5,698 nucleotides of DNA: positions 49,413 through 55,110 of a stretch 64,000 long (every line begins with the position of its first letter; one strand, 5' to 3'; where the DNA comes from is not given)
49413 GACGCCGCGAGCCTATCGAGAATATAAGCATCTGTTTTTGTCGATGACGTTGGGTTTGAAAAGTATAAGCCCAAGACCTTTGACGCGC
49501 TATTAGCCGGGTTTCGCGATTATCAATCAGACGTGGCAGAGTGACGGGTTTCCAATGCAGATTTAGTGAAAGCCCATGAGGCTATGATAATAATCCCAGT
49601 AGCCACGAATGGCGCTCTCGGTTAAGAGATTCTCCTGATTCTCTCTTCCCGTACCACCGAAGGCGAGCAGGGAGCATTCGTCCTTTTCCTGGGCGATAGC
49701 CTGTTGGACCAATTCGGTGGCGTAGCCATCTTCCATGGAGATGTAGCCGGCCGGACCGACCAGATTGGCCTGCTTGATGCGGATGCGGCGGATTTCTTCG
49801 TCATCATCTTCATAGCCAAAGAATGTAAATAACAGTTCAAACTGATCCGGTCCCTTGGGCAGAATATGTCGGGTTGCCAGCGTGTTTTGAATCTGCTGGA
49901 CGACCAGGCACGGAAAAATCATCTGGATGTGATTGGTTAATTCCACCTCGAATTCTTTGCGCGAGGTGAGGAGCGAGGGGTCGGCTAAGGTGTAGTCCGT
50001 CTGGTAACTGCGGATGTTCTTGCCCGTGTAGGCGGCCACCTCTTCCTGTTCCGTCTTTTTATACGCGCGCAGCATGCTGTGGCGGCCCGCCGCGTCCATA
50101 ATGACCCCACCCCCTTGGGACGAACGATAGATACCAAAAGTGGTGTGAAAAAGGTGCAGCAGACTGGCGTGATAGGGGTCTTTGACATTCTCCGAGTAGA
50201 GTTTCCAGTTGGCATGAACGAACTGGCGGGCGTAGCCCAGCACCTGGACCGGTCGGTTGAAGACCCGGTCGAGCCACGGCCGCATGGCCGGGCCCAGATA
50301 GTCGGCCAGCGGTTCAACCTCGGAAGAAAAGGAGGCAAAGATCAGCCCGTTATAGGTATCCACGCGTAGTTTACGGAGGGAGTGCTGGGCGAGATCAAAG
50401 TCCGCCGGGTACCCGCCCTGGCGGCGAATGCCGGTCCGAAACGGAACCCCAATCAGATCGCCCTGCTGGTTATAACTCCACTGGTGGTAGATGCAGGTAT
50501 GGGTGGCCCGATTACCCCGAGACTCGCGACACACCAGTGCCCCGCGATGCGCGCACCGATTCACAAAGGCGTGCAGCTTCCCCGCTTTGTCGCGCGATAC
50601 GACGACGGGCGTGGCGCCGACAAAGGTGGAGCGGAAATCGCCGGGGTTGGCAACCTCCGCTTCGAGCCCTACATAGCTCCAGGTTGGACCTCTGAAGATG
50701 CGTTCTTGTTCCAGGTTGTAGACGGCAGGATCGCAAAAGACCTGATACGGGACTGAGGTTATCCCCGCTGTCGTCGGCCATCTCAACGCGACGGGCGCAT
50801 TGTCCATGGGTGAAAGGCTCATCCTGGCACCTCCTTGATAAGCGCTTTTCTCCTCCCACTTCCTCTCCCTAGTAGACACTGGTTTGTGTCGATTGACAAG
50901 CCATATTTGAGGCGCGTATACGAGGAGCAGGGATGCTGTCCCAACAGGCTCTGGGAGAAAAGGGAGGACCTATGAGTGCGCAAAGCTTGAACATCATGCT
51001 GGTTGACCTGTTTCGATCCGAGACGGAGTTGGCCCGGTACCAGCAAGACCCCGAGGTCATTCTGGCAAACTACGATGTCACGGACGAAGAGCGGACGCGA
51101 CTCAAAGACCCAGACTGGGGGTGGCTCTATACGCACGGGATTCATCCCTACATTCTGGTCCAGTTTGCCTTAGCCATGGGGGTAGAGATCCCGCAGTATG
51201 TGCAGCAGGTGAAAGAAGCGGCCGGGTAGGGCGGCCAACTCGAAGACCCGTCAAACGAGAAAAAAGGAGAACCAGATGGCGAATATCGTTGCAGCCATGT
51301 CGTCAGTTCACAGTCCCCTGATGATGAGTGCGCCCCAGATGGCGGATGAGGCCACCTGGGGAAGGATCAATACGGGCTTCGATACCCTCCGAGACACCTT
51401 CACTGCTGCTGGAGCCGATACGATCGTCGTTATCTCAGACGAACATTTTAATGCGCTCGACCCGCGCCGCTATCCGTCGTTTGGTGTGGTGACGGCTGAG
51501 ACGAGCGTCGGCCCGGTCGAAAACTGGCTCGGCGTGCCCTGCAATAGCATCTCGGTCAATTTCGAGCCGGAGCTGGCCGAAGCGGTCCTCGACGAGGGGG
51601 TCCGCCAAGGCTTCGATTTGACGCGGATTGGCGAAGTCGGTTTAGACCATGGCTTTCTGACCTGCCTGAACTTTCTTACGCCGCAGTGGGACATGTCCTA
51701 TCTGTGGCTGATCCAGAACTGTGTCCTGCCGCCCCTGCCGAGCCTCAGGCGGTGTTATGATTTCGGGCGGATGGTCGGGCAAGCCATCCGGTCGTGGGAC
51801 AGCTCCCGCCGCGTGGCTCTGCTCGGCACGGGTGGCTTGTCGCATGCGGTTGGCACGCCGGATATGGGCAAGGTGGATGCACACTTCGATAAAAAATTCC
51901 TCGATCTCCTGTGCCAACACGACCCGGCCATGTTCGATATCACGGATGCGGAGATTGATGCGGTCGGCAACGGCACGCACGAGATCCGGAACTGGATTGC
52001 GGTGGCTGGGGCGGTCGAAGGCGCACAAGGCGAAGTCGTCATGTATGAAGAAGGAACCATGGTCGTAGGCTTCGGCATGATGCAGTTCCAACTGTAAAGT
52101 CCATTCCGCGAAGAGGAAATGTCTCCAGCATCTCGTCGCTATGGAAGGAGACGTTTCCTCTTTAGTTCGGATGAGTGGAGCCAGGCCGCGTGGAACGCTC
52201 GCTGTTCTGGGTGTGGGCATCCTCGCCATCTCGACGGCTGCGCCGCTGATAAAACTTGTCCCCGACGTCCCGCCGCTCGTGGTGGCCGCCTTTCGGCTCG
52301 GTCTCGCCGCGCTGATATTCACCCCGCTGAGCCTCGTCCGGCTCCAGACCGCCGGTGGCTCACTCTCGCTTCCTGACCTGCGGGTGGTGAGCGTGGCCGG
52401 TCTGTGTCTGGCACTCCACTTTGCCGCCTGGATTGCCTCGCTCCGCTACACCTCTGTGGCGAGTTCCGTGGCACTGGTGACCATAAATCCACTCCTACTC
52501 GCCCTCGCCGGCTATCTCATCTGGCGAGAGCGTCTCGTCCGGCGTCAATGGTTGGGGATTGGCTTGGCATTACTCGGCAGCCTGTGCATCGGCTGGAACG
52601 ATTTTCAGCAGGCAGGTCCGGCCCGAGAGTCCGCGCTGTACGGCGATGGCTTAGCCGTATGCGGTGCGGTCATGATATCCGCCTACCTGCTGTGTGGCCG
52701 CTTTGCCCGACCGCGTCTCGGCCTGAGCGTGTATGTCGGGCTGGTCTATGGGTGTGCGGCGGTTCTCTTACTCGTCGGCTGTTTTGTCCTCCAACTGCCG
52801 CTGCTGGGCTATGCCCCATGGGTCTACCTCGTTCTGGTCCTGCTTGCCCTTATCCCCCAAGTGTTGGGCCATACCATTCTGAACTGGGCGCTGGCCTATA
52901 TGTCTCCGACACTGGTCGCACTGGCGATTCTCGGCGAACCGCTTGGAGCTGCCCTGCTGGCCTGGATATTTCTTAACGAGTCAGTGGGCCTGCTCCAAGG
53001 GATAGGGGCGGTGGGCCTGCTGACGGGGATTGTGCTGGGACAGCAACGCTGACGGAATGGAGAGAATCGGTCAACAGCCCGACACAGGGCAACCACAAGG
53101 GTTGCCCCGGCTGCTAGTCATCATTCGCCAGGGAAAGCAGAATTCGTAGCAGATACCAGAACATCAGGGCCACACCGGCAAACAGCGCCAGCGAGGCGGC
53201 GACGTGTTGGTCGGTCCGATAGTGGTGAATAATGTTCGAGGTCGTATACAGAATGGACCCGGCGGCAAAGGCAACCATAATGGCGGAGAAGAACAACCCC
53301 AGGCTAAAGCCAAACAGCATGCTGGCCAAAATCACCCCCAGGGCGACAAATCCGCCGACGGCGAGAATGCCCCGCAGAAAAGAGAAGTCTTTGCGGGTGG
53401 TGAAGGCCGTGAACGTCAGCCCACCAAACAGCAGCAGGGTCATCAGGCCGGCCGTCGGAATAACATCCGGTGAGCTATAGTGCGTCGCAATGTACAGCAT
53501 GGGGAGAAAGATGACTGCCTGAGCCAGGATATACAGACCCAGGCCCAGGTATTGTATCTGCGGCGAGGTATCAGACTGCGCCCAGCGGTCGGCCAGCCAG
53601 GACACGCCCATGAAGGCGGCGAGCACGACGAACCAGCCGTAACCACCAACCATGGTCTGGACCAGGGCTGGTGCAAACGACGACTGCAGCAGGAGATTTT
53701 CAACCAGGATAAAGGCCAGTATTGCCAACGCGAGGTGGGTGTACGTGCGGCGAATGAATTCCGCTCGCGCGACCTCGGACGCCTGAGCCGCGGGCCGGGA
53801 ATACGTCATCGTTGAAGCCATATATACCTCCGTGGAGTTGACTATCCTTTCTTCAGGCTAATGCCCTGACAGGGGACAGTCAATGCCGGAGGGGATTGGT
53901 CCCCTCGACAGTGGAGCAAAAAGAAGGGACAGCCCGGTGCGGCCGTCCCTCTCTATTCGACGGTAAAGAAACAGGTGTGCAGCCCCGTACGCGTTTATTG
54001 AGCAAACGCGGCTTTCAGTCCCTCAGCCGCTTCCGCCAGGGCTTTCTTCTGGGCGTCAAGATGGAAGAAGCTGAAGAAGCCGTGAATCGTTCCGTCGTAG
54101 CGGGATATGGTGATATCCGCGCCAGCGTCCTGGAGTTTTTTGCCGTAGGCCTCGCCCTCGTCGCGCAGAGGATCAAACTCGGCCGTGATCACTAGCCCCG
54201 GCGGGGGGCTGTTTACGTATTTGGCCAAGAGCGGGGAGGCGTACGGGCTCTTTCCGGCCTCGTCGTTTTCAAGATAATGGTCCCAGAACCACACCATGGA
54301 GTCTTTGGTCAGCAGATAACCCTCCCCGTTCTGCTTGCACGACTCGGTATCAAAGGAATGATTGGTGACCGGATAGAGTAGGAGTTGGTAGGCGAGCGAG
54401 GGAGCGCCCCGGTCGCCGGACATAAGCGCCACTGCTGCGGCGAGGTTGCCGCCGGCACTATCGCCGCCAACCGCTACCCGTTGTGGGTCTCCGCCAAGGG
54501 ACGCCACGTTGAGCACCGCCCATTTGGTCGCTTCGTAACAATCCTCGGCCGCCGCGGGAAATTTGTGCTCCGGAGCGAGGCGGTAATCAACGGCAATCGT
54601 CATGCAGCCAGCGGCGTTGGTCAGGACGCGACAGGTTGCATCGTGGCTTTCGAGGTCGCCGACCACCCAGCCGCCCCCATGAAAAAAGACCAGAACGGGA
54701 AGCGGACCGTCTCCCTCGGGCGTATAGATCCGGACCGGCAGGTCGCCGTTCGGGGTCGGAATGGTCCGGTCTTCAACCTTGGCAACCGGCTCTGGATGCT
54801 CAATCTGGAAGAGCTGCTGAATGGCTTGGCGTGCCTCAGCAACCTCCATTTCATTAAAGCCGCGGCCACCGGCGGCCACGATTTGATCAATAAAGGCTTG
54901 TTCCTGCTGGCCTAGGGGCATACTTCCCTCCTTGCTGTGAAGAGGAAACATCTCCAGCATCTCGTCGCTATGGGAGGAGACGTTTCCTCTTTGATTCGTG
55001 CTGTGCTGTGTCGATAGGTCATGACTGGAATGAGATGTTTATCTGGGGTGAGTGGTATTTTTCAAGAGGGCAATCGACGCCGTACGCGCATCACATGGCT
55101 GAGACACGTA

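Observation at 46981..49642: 2.5-kb low-G+C cassette flanked by perfect 81-bp direct repeats that duplicate the 3' end of the Rieske oxygenase gene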

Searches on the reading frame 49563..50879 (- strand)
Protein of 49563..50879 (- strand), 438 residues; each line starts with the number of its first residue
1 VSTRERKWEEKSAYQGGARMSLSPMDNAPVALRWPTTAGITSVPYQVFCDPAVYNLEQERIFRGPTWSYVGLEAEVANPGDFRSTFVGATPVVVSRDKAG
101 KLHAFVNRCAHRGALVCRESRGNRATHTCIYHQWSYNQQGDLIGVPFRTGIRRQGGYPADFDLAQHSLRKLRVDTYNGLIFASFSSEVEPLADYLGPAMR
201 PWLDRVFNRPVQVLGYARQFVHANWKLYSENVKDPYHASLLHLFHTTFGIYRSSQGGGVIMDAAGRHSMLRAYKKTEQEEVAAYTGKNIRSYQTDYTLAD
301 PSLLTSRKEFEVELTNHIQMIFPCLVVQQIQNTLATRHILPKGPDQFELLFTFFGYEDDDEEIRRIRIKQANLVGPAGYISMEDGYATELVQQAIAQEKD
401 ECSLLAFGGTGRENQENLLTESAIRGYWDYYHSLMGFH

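Call 7: search_protein_families(library=pfam, proteins=[window:49563-50879:-], max_evalue=0.01)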
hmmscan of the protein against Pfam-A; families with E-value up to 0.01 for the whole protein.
window:49563-50879:- (438 aa): 2 families
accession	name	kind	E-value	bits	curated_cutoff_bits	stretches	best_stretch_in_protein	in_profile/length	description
PF00355.32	Rieske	-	3e-17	62.8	20.3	1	67-148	2-81/88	Rieske [2Fe-2S] domain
PF00848.25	Ring_hydroxyl_A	-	1.9e-10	41.5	24.9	1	221-399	14-181/208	Ring hydroxylating alpha subunit (catalytic domain)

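Call 11: find_related_loci(query=window:49563-50879:-, collection=genome_contigs, flank=10000)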
Query window:49563-50879:- (438 aa) in genome_contigs; peptide patterns used: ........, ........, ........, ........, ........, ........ (x = any residue, [..] = any of these).
211 stretches matched a pattern; 101 encode a relative of the query (tblastn E <= 1e-3); the best 80 are kept; 80 distinct loci.
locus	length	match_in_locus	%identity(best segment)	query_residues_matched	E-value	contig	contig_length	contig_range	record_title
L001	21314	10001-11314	96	1-438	0e+0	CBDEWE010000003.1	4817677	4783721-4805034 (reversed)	MAG: uncultured Candidatus Binatia bacterium isolate a8241130-b51f-4fa7-9d5c-c617c4ae5504 genome assembly, contig: conti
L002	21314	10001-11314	96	1-438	0e+0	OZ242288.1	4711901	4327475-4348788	MAG: uncultured Candidatus Binatia bacterium isolate 92a940bf-e797-4da1-8ec4-eab1d584ba41 genome assembly, chromosome: 1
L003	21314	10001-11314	96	1-438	0e+0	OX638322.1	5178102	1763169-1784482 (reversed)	MAG: Candidatus Binatia bacterium isolate fc306077-a6e0-4751-8727-9b45b52cfb09 genome assembly, chromosome: 1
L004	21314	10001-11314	96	1-438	0e+0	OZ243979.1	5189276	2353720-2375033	MAG: uncultured Candidatus Binatia bacterium isolate 1ea5a42d-c5b0-4d9d-a207-f079449ea76f genome assembly, chromosome: 1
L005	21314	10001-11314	95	1-438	0e+0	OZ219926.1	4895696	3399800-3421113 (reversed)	MAG: Thermodesulfobacteriota bacterium isolate 21442c6b-cc68-4f82-8039-a5361455a999 genome assembly, chromosome: 3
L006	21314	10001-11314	95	1-438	0e+0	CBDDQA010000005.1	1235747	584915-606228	MAG: uncultured Candidatus Binatia bacterium isolate 6ae7d3f7-6f3a-412e-99ff-c928d72fc6b4 genome assembly, contig: conti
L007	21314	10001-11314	94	1-438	0e+0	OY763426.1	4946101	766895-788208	MAG: Candidatus Binatia bacterium isolate bff738c7-9683-4f94-b287-c2cb1e0b670a genome assembly, chromosome: 1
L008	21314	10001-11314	95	1-438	0e+0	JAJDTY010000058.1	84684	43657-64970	MAG: Candidatus Binatia bacterium isolate jk18x1bzbins.55 k141_603475, whole genome shotgun sequence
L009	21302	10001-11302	95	5-438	0e+0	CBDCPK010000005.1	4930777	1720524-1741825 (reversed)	MAG: uncultured Candidatus Binatia bacterium isolate e85f1b99-d511-4c74-aca6-82eb56c94599 genome assembly, contig: chrom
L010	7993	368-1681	93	1-438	0e+0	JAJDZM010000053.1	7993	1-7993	MAG: Candidatus Binatia bacterium isolate jk18x40bins.50 k141_2466952, whole genome shotgun sequence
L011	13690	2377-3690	93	1-438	0e+0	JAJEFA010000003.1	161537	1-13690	MAG: Candidatus Binatia bacterium isolate p16x34bins.64 k141_692218, whole genome shotgun sequence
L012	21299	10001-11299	92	5-437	0e+0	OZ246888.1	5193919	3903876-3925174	MAG: Candidatus Binatia bacterium isolate 6b508bb3-31ce-4f4f-8d88-ad7b0e8f6706 genome assembly, chromosome: 1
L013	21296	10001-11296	92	7-438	0e+0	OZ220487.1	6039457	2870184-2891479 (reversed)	MAG: uncultured Candidatus Binatia bacterium isolate d2d8104a-f810-4fb4-bb0c-dc82b69497ba genome assembly, chromosome: 1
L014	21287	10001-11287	92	9-438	0e+0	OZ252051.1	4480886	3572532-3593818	MAG: uncultured Candidatus Binatia bacterium isolate b4184f84-54dd-4777-b1f7-7d436cdf621f genome assembly, chromosome: 1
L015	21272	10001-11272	92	15-438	0e+0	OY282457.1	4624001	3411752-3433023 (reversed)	MAG: uncultured Candidatus Binatia bacterium genome assembly, chromosome: 1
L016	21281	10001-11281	90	9-438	0e+0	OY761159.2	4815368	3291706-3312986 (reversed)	MAG: Candidatus Binatia bacterium isolate a3054953-5fa8-48fb-90a5-e173aac96f7a genome assembly, chromosome: 1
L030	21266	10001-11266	80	15-437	0e+0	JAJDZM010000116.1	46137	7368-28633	MAG: Candidatus Binatia bacterium isolate jk18x40bins.50 k141_1201431, whole genome shotgun sequence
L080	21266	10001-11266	81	15-437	0e+0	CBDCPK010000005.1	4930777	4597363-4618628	MAG: uncultured Candidatus Binatia bacterium isolate e85f1b99-d511-4c74-aca6-82eb56c94599 genome assembly, contig: chrom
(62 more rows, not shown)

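Call 44: search_protein_families(library=ncbifam, proteins=[L016:15822-18134:-, L016:11356-14049:-, L015:12452-13783:-, L015:12025-12600:-, L013:14515-15924:-, L013:13940-14518:-], max_evalue=0.001)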
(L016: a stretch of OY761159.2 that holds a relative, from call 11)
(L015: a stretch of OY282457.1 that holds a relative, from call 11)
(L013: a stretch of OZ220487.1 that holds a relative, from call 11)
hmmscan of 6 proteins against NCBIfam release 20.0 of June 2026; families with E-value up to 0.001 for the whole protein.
L016:15822-18134:- (770 aa): 3 families
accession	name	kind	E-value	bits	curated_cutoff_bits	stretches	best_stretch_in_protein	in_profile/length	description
NF008572.0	PRK11524.1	equivalog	1.3e-21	77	292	1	344-423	178-257/294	adenine-specific DNA-methyltransferase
NF050803.1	DnaMtaseCcrMCaul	equivalog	1.5e-20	73.5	830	1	357-433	182-258/350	adenine-specific DNA-methyltransferase CcrM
NF010253.0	PRK13699.1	subfamily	3.3e-07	30.2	244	1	359-436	142-219/226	DNA methyltransferase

L016:11356-14049:- (897 aa): 2 families
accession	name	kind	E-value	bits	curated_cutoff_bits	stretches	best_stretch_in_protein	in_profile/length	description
NF046055.1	restr_BPTD_3080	equivalog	6.5e-78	262.7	800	2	446-871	540-959/970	BPTD_3080 family restriction endonuclease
NF012027.0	PRK15483.1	equivalog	0.00014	19.9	564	1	474-524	496-544/986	type III restriction-modification system endonuclease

L015:12452-13783:- (443 aa): 1 family
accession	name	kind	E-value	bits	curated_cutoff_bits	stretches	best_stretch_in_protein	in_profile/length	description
NF041760.1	PtuA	equivalog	2.9e-05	23.2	500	0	2-54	51-103/524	retron Ec78 anti-phage system effector ATPase PtuA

L015:12025-12600:- (191 aa): 0 families

L013:14515-15924:- (469 aa): 5 families
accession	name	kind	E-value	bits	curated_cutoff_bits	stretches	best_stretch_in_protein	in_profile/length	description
NF038234.1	retron_eff_Eco8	equivalog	2.6e-08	32.9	250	1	331-378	275-330/679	retron Eco8 family effector endonuclease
TIGR02673.1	FtsE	equivalog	3.1e-06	27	264.85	1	326-378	153-205/214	cell division ATP-binding protein FtsE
TIGR01166.1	cbiO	subfamily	0.00011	21.7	211.8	0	327-368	144-185/190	cobalt ABC transporter, ATP-binding protein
TIGR03608.1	L_ocin_972_ABC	subfamily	0.00021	20.8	254.85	1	330-382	154-206/206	putative bacteriocin export ABC transporter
NF041760.1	PtuA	equivalog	0.00075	18.5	500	0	332-376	380-423/524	retron Ec78 anti-phage system effector ATPase PtuA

L013:13940-14518:- (192 aa): 0 families

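Call 45: search_protein_families(library=pfam, proteins=[L016:15822-18134:-, L016:11356-14049:-, L015:13780-16566:-, L015:12452-13783:-, L015:12025-12600:-, L013:14515-15924:-, L013:13940-14518:-, L080:11300-11665:+, L080:11671-12096:+, L030:11236-12060:+], max_evalue=0.001)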
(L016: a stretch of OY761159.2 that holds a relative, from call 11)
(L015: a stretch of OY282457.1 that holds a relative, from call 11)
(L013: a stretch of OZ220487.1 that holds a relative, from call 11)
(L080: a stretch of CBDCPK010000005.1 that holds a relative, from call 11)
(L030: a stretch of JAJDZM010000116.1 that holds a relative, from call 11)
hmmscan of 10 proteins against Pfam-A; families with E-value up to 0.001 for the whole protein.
L016:15822-18134:- (770 aa): 1 family
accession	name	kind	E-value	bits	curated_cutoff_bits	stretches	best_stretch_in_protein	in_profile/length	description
PF01555.25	N6_N4_Mtase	-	1e-41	143.8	26.7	1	137-417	2-218/221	DNA methylase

L016:11356-14049:- (897 aa): 2 families
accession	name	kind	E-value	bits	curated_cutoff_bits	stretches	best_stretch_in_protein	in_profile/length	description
PF04851.21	ResIII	-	5.9e-15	56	22.5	1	92-334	7-163/164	Type III restriction enzyme, res subunit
PF08722.17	Tn7_TnsA-like_N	-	1.4e-05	25.9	26.5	1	787-864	3-69/85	TnsA-like endonuclease N terminal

L015:13780-16566:- (928 aa): 3 families
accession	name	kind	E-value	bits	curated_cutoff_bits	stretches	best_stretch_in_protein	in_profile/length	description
PF01555.25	N6_N4_Mtase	-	1.5e-42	146.4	26.7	1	121-425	2-218/221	DNA methylase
PF04480.18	DUF559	-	1.1e-30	106.2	20.6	1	633-738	3-107/109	Protein of unknown function (DUF559)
PF18741.7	MTES_1575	-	2.2e-05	24.9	38.2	1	664-738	14-95/96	REase_MTES_1575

L015:12452-13783:- (443 aa): 3 families
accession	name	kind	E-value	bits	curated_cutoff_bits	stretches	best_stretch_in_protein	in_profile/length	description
PF13175.12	AAA_15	-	1.8e-18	67.7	32.1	1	1-379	1-374/374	AAA ATPase domain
PF13304.12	AAA_21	-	7.2e-14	53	27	1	25-380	1-304/304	AAA domain, putative AbiEii toxin, Type IV TA system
PF13476.12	AAA_23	-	0.00023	22.3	27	1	5-68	1-56/201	AAA domain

L015:12025-12600:- (191 aa): 0 families

L013:14515-15924:- (469 aa): 2 families
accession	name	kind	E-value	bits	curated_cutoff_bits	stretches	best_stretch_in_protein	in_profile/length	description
PF13175.12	AAA_15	-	1.6e-29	104.1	32.1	1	2-373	5-374/374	AAA ATPase domain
PF13304.12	AAA_21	-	1.1e-18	68.8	27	1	220-373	160-303/304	AAA domain, putative AbiEii toxin, Type IV TA system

L013:13940-14518:- (192 aa): 0 families

L080:11300-11665:+ (121 aa): 0 families

L080:11671-12096:+ (141 aa): 1 family
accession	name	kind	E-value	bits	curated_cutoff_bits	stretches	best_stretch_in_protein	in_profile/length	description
PF01850.27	PIN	-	6.4e-11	43.4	23.6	1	3-118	2-111/120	PIN domain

L030:11236-12060:+ (274 aa): 1 family
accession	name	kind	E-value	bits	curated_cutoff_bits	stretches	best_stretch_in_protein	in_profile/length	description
PF01797.21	Y1_Tnp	-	0.00035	21.1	23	0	163-212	67-120/121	Transposase IS200 like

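Call 49: find_encoding_contigs(protein=window:49563-50822:-, flank=10000, max_places=10)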
Protein window:49563-50822:- (419 aa): no gene with exactly this product is on record in the collection.

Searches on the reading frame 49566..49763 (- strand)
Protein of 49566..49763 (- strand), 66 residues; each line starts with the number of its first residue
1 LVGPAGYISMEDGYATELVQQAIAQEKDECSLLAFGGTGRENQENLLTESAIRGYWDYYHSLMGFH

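Call 75: find_related_loci(query=window:49566-49763:-, collection=viral_contigs, flank=8000)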
Query seq(66 aa) (66 aa) in viral_contigs; peptide patterns used: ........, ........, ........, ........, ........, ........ (x = any residue, [..] = any of these).
17 stretches matched a pattern, but none encodes a relative of the query by tblastn (E <= 1e-3).

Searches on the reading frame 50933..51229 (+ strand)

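Call 7: search_protein_families(library=pfam, proteins=[window:50933-51229:+], max_evalue=0.01)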
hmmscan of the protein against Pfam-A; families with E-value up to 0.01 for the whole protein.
window:50933-51229:+ (98 aa): 1 family
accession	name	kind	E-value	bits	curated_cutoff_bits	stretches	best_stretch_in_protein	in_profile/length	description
PF07746.16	LigA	-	2.1e-08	34.6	25.3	1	19-90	1-71/87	Aromatic-ring-opening dioxygenase LigAB, LigA subunit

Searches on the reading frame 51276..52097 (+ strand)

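Call 7: search_protein_families(library=pfam, proteins=[window:51276-52097:+], max_evalue=0.01)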
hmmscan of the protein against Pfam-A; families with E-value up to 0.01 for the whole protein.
window:51276-52097:+ (273 aa): 1 family
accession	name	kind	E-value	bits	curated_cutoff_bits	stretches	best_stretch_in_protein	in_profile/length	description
PF02900.23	LigB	-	5.2e-35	121.3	26.3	1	10-255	5-252/269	Catalytic LigB subunit of aromatic ring-opening dioxygenase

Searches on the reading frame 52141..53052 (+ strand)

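Call 39: search_protein_families(library=pfam, proteins=[window:52141-53052:+], max_evalue=0.00001)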
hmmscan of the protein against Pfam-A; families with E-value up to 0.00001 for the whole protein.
window:52141-53052:+ (303 aa): 1 family
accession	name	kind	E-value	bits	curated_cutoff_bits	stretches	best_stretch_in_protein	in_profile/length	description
PF00892.27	EamA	-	7.7e-27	94.7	28.2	2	27-150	11-133/135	EamA-like transporter family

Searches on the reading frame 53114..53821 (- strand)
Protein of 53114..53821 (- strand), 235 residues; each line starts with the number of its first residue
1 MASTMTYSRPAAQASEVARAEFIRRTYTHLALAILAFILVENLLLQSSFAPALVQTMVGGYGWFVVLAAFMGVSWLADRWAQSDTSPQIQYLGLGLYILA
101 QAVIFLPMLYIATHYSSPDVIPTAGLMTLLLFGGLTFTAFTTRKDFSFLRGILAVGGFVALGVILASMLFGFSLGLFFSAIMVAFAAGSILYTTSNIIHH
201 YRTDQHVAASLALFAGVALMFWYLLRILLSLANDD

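Call 40: search_protein_families(library=pfam, proteins=[window:53114-53821:-], max_evalue=0.00001)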
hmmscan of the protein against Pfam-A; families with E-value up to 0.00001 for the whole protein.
window:53114-53821:- (235 aa): 1 family
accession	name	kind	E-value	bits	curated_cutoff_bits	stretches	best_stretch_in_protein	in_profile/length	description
PF01027.25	Bax1-I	-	8e-29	101.3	34.1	1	21-228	2-207/207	Inhibitor of apoptosis-promoting Bax1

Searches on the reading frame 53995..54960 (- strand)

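Call 39: search_protein_families(library=pfam, proteins=[window:53995-54960:-], max_evalue=0.00001)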
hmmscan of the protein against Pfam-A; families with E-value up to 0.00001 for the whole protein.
window:53995-54960:- (321 aa): 3 families
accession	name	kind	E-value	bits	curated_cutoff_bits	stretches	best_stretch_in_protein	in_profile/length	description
PF07859.19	Abhydrolase_3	-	1.5e-75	254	25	1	90-296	1-209/210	alpha/beta hydrolase fold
PF20434.5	BD-FAE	-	7.2e-22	78.4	26.8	1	78-183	3-112/215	BD-FAE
PF00135.34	COesterase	-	9.2e-13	48.4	27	1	74-181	86-204/515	Carboxylesterase family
